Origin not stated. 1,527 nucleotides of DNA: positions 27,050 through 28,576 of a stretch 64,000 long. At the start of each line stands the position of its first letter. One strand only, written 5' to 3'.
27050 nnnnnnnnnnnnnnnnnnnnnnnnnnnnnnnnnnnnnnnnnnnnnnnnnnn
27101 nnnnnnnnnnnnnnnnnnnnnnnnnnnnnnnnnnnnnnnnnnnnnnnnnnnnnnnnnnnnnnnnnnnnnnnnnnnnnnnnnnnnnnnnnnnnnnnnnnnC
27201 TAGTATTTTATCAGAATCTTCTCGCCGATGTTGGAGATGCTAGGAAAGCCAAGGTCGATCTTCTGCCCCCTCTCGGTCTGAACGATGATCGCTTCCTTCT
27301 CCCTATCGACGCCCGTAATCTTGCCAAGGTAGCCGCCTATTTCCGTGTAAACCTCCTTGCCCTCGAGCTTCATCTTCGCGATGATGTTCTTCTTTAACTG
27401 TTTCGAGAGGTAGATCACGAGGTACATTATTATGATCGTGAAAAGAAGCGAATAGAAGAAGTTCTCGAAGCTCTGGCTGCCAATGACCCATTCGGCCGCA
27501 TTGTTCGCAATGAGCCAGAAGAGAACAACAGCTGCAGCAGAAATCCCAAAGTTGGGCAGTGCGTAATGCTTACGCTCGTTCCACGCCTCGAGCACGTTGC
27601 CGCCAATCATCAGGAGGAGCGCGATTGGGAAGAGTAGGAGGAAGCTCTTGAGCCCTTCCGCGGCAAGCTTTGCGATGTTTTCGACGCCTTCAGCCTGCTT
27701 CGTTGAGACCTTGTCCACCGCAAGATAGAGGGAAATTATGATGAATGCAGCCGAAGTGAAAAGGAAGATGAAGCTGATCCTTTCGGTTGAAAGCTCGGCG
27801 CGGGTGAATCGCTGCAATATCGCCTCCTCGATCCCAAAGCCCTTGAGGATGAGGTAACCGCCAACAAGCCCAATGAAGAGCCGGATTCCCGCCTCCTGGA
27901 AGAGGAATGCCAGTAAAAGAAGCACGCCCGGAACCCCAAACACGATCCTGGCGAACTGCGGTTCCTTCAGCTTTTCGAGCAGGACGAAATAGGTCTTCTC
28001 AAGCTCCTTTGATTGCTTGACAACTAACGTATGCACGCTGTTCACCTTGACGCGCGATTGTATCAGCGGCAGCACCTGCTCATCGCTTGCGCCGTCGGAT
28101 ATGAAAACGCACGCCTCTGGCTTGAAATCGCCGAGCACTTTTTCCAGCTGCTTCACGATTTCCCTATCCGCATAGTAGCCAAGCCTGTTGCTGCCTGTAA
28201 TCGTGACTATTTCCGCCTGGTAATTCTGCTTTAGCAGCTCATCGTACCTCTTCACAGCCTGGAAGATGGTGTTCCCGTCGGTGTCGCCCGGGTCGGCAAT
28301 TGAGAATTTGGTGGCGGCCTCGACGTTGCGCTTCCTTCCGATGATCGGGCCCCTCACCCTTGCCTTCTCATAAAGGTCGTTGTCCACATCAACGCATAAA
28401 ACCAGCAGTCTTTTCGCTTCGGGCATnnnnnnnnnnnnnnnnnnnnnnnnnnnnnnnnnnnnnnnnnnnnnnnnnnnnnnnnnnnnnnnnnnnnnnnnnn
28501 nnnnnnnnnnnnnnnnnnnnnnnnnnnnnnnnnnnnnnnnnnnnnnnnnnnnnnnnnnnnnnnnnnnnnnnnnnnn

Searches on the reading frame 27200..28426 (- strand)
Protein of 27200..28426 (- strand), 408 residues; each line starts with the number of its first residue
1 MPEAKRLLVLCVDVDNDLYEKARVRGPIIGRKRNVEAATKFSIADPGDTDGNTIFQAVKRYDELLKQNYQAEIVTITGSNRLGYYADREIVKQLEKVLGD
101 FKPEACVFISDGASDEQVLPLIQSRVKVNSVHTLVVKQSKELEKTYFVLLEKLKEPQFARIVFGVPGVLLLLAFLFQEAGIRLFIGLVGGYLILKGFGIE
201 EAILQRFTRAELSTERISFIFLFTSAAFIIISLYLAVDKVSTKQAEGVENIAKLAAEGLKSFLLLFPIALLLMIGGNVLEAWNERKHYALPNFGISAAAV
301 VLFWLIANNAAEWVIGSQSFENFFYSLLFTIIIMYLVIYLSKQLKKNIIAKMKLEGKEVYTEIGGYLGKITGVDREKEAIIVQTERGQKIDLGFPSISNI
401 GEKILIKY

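Call 26: search_protein_families(library=pfam, proteins=[window:27200-28426:-], max_evalue=0.001)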
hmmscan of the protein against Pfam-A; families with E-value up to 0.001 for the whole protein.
window:27200-28426:- (408 aa): 2 families
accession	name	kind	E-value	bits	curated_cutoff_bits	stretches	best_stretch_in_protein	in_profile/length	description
PF04123.18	DUF373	-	2.3e-83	280.9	28.3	1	6-333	1-328/335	Domain of unknown function (DUF373)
PF02699.20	YajC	-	0.00046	20.4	28.2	0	326-392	5-71/78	Preprotein translocase subunit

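Call 44: search_protein_families(library=ncbifam, proteins=[window:27200-28426:-], max_evalue=0.00001)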
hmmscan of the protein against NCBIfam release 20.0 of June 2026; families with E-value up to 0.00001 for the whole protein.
window:27200-28426:- (408 aa): 0 families
